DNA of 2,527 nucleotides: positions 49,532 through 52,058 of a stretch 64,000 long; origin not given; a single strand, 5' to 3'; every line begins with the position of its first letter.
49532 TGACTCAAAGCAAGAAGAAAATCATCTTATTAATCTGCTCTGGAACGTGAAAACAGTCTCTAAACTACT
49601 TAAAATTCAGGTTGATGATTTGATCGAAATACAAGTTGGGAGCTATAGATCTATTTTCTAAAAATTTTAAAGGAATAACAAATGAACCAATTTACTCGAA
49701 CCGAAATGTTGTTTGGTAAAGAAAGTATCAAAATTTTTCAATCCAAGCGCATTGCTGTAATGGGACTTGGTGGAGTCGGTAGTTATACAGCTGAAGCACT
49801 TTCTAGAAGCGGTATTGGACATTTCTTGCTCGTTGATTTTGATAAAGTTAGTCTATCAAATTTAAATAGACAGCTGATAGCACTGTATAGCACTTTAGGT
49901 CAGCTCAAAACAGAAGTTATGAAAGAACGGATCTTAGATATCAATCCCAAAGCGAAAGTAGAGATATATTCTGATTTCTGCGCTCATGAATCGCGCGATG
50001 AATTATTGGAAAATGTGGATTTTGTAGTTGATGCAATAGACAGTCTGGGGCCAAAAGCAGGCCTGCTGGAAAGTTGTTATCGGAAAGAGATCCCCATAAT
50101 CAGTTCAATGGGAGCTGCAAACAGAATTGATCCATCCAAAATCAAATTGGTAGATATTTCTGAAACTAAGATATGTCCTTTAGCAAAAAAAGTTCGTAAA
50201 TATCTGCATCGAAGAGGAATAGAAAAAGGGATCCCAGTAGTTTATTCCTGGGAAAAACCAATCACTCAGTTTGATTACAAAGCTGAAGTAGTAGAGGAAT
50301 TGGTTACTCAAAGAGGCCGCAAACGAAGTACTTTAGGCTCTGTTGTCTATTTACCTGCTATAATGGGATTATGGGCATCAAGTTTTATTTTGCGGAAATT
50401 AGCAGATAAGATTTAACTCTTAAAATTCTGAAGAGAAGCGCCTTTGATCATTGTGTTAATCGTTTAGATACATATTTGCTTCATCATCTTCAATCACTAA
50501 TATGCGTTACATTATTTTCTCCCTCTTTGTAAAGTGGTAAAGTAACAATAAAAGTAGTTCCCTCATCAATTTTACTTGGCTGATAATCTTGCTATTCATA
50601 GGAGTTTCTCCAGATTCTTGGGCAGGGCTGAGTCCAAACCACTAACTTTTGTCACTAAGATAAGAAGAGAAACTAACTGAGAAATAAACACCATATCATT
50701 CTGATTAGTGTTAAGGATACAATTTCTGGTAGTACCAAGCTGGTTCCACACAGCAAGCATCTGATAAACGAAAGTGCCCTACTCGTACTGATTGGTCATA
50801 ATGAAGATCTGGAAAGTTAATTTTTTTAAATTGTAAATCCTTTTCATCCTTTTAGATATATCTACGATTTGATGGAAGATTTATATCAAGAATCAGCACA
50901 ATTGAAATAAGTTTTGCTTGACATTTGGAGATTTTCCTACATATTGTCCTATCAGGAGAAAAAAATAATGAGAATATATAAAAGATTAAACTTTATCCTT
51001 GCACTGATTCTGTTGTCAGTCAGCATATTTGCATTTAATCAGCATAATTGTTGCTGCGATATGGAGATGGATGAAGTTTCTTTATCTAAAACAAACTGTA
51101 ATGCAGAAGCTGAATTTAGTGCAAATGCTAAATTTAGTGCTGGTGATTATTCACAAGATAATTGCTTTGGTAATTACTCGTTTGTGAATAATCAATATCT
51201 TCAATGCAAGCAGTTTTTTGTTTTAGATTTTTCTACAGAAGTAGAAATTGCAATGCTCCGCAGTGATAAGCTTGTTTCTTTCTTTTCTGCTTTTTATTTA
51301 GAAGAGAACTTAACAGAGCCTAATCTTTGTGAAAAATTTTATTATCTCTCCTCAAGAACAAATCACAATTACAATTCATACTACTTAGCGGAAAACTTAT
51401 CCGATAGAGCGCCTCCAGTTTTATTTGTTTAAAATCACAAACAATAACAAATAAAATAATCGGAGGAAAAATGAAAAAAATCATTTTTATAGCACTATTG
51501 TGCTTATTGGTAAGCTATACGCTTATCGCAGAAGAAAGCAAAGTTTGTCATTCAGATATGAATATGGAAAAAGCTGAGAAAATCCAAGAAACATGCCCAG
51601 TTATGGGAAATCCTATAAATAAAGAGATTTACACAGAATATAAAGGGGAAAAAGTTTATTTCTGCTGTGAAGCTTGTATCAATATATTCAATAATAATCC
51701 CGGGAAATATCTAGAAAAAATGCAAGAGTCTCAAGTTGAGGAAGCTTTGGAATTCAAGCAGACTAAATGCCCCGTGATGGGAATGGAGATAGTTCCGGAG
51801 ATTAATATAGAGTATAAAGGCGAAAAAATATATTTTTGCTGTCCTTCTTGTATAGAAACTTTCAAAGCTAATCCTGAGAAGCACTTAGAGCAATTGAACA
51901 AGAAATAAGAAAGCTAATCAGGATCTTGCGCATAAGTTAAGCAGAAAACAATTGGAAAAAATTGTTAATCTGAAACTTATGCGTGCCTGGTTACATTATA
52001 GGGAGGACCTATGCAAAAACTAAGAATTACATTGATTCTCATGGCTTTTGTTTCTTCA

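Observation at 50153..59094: Cu(I)/Ag(I) efflux cassette bracketed by two diverged direct copies of the tcdA-tail / response-regulator / kinase-tail segment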

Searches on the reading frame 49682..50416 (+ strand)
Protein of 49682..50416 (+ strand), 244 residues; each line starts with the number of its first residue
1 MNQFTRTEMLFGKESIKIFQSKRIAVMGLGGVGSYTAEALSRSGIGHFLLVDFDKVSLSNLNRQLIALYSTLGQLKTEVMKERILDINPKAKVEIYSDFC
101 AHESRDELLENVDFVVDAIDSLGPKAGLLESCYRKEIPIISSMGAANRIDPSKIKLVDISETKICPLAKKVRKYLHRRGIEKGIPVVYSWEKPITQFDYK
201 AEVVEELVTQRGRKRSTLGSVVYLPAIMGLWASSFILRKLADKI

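Call 5: search_protein_families(library=pfam, proteins=[window:49682-50416:+], max_evalue=0.01)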
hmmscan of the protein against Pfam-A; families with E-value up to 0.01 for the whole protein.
window:49682-50416:+ (244 aa): 5 families
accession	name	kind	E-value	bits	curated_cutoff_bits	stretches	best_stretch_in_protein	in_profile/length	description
PF00899.27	ThiF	-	7.4e-39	133.7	28.1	1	9-154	6-153/238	ThiF family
PF03721.20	UDPG_MGDP_dh_N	-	0.0001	22.3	27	1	22-72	1-51/187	UDP-glucose/GDP-mannose dehydrogenase family, NAD binding domain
PF02254.24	TrkA_N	-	0.0011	19.7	23.8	1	24-66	1-42/116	TrkA-N domain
PF03435.24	Sacchrp_dh_NADP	-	0.0072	17.1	25.1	0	24-140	1-96/129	Saccharopine dehydrogenase NADP binding domain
PF02558.23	ApbA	-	0.0074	16.4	22.2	0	24-77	1-52/150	Ketopantoate reductase PanE/ApbA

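Call 11: find_encoding_contigs(protein=window:49682-50416:+, flank=10000, max_places=10)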
Protein window:49682-50416:+ (244 aa): no gene with exactly this product is on record in the collection.

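Call 16: find_related_loci(query=window:49682-50416:+, collection=genome_contigs, flank=10000)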
Query window:49682-50416:+ (244 aa) in genome_contigs; peptide patterns used: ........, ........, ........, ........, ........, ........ (x = any residue, [..] = any of these).
94 stretches matched a pattern; 61 encode a relative of the query (tblastn E <= 1e-3); 61 distinct loci.
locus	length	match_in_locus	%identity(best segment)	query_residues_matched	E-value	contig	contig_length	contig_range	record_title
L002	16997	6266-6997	77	1-244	5e-131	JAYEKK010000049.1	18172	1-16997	MAG: Candidatus Cloacimonadota bacterium isolate MAG139 MAG139_49, whole genome shotgun sequence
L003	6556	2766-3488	78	1-241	8e-131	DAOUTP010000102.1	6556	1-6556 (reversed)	MAG TPA_asm: Candidatus Cloacimonadota bacterium isolate CSMAG_800 CSMAG_800_k141_2912_length_6556_cov_10.9115, whole ge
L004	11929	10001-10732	77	1-244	9e-131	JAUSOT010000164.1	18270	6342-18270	MAG: Candidatus Cloacimonadales bacterium isolate E21_maxbin.083 E21_k141_263137, whole genome shotgun sequence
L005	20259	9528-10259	77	1-244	1e-130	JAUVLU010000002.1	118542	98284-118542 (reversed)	MAG: Candidatus Cloacimonadota bacterium isolate CSMAG_514 CSMAG_514_k141_493934_length_118542_cov_122.0787, whole genom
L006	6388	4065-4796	77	1-244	4e-130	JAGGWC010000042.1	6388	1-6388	MAG: Candidatus Cloacimonadota bacterium isolate AUK116 PB_MBMC_070_c_000000000345, whole genome shotgun sequence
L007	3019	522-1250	76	1-243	2e-134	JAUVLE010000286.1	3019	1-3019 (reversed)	MAG: Candidatus Cloacimonadota bacterium isolate CSMAG_498 CSMAG_498_k141_693754_length_3019_cov_8.0000, whole genome sh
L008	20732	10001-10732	76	1-244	6e-129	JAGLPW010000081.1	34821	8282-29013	MAG: Candidatus Cloacimonadota bacterium isolate RS_8_23 ROV157_8.bin.23.fa_81, whole genome shotgun sequence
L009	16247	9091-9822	74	1-244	2e-128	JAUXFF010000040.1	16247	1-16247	MAG: Candidatus Cloacimonadota bacterium isolate CSMAG_2896 CSMAG_2896_k117_6226364_length_16247_cov_48.3341, whole geno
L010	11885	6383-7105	72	1-241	1e-125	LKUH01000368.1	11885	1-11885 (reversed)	MAG: Candidatus Cloacimonas sp. SDB scaffold-4845, whole genome shotgun sequence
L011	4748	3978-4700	73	1-241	6e-122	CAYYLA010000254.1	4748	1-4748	MAG TPA_asm: uncultured Candidatus Cloacimonadota bacterium isolate binchicken_co42_422 genome assembly, contig: NODE_36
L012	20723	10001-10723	66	1-241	3e-107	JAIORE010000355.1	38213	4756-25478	MAG: Candidatus Cloacimonadota bacterium isolate SMBSF10 20072_Bin_3_contigs_1_c_000000000119, whole genome shotgun sequ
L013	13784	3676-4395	63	3-241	9e-98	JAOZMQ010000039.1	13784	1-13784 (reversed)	MAG: Candidatus Cloacimonadota bacterium isolate GMC3.metabat2.36 GMC3_1325_length_13784_cov_8.381674, whole genome shot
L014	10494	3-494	78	81-244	2e-85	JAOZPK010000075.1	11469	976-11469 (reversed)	MAG: Candidatus Cloacimonadota bacterium isolate GMC4.metabat2.199_sub GMC4_7874_length_11469_cov_20.500263, whole genom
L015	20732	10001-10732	78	1-244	9e-132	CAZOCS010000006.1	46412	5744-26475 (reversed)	MAG TPA_asm: uncultured Candidatus Cloacimonadota bacterium isolate SRP167671_co2_64 genome assembly, contig: NODE_996_l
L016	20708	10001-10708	55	4-239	2e-74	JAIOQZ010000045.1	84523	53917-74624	MAG: Candidatus Cloacimonadota bacterium isolate SMBSF05 20071_Bin_2_contigs_1_c_000000000048, whole genome shotgun sequ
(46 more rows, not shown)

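Call 25: find_homologous_proteins(query=window:49682-50416:+, max_evalue=1e-60)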
Query window:49682-50416:+ (244 aa): 312 proteins with E <= 1e-60 among 8000 candidates; the best 120 are listed.
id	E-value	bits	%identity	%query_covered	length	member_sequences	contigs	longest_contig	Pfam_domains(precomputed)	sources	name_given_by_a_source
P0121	2.6e-154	529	100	100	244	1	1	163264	PF00899.28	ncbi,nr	ncbi:MAG: tRNA threonylcarbamoyladenosine dehydratase [Candidatus Cloacimonetes bacterium]|nr:tRNA t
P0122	7.8e-123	426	79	100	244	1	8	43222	PF00899.28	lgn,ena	-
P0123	2.2e-122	425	78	100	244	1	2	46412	PF00899.28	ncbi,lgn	-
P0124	3.2e-122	424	79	100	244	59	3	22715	PF00899.28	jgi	-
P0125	2.1e-120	418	77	100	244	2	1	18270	PF00899.28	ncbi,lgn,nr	ncbi:MAG: tRNA threonylcarbamoyladenosine dehydratase [Candidatus Cloacimonadales bacterium]|nr:tRNA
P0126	1.4e-118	412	74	100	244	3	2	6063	PF00899.28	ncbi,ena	-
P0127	3.8e-118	411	75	99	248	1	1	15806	PF00899.28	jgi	jgi:tRNA threonylcarbamoyladenosine dehydratase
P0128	1.5e-117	409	76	100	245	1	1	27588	PF00899.28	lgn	-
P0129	1.8e-117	409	75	100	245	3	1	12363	PF00899.28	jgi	-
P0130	2.6e-117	408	73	100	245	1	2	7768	PF00899.28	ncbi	-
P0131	2.9e-116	405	73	100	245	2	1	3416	PF00899.28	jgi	-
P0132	7.8e-116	403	74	100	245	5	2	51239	PF00899.28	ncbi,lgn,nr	ncbi:MAG: tRNA threonylcarbamoyladenosine dehydratase [Candidatus Cloacimonetes bacterium]|nr:tRNA t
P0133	8.3e-116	403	72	99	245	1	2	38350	PF00899.28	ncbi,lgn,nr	ncbi:MAG: hypothetical protein APR54_06880 [Candidatus Cloacimonas sp. SDB]|nr:MAG: hypothetical pro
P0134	1.9e-115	402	74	100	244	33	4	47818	PF00899.28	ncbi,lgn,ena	-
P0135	4.4e-115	401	74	100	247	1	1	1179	PF00899.28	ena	-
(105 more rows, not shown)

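Call 31: search_protein_families(library=ncbifam, proteins=[window:49682-50416:+], max_evalue=0.001)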
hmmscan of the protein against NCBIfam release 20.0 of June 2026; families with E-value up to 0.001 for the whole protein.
window:49682-50416:+ (244 aa): 24 families
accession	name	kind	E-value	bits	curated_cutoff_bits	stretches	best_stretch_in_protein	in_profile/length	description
NF011696.0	PRK15116.1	equivalog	2.1e-51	175.2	304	1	3-242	12-262/268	tRNA cyclic N6-threonylcarbamoyladenosine(37) synthase TcdA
NF006395.0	PRK08644.1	equivalog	4.7e-33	114.6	159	1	13-161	22-171/215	sulfur carrier protein ThiS adenylyltransferase ThiF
NF006077.0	PRK08223.1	equivalog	4.6e-30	104.6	266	1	2-141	9-150/296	hypothetical protein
NF004281.0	PRK05690.1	subfamily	5.8e-28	97.8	266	1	19-151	30-160/250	molybdopterin-synthase adenylyltransferase MoeB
TIGR02354.1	thiF_fam2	equivalog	1.6e-26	93.5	152.2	1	19-161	19-162/200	thiamine biosynthesis protein ThiF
TIGR02355.1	moeB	equivalog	4.2e-25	88.5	376.55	1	20-150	23-151/240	molybdopterin-synthase adenylyltransferase MoeB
TIGR02356.1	adenyl_thiF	equivalog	7.4e-25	87.5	275.25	1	12-142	12-142/203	thiazole biosynthesis adenylyltransferase ThiF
NF011424.0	PRK14851.1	subfamily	9.6e-22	76.7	1170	1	3-121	25-143/679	hypothetical protein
NF006444.0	PRK08762.1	equivalog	1.6e-21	76.4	449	1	17-142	143-268/387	molybdopterin-synthase adenylyltransferase MoeB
NF011425.0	PRK14852.1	equivalog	4.9e-21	74.3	1337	1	20-140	331-453/989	hypothetical protein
NF006204.0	PRK08328.1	equivalog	1.4e-20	73.9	339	1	2-141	8-148/231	hypothetical protein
NF005646.0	PRK07411.1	equivalog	2.6e-18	66.3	633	1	12-126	29-143/390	molybdopterin-synthase adenylyltransferase MoeB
NF047750.1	SAMPActivE1UbaA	equivalog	2.4e-17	63.2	450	1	17-146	28-155/270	SAMP-activating enzyme E1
NF005901.0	PRK07877.1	equivalog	2.9e-17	62.2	476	1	10-140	96-225/722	Rv1355c family protein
NF005902.0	PRK07878.1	equivalog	1.3e-16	60.5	647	1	17-122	38-143/392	adenylyltransferase/sulfurtransferase MoeZ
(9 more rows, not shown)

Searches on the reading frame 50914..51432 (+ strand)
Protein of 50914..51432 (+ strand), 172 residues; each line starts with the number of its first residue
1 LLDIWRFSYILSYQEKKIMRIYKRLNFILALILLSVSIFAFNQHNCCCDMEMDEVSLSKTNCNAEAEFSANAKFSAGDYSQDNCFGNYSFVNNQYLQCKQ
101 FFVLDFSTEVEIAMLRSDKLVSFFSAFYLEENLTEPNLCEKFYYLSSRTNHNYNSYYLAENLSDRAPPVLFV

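Call 5: search_protein_families(library=pfam, proteins=[window:50914-51432:+], max_evalue=0.01)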
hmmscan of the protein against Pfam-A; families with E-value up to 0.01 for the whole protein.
window:50914-51432:+ (172 aa): 0 families

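Call 31: search_protein_families(library=ncbifam, proteins=[window:50968-51432:+], max_evalue=0.001)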
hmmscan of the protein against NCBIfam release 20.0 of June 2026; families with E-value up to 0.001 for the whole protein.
window:50968-51432:+ (154 aa): 0 families

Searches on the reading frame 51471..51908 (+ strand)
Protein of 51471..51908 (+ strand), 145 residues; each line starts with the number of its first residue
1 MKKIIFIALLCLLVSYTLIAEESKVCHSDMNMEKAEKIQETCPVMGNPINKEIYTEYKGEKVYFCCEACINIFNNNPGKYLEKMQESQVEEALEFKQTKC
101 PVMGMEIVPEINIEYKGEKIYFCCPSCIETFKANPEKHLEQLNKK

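Call 5: search_protein_families(library=pfam, proteins=[window:51471-51908:+], max_evalue=0.01)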
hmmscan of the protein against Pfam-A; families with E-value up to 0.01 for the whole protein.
window:51471-51908:+ (145 aa): 6 families
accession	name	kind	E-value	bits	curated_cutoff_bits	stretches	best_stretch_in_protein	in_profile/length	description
PF04945.19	YHS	-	5.9e-20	71.4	30.3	2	43-82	4-45/47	YHS domain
PF11494.13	Ta0938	-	2.7e-09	37.8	27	1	51-91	12-52/92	Ta0938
PF24273.1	TRASH_HVO_1752_C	-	9e-09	35.8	27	2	116-136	21-41/47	HVO_1752, C-terminal TRASH domain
PF12156.14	ATPase-cat_bd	-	0.00033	21.7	27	0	49-74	9-36/86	Putative metal-binding domain of cation transport ATPase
PF06467.20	zf-FCS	-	0.0011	19.2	22.4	0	57-73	23-39/39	MYM-type Zinc finger with FCS sequence motif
PF08394.17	Arc_trans_TRASH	-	0.0018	18.8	27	0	100-133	3-37/43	Archaeal TRASH domain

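Call 31: search_protein_families(library=ncbifam, proteins=[window:51471-51908:+], max_evalue=0.001)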
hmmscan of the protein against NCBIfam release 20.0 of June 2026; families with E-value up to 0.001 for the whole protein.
window:51471-51908:+ (145 aa): 1 family
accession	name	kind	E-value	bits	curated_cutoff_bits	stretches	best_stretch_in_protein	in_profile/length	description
NF041384.1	YHS_seleno_dom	subfamily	6.6e-05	23.1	70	0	50-81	22-53/113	YHS domain-containing (seleno)protein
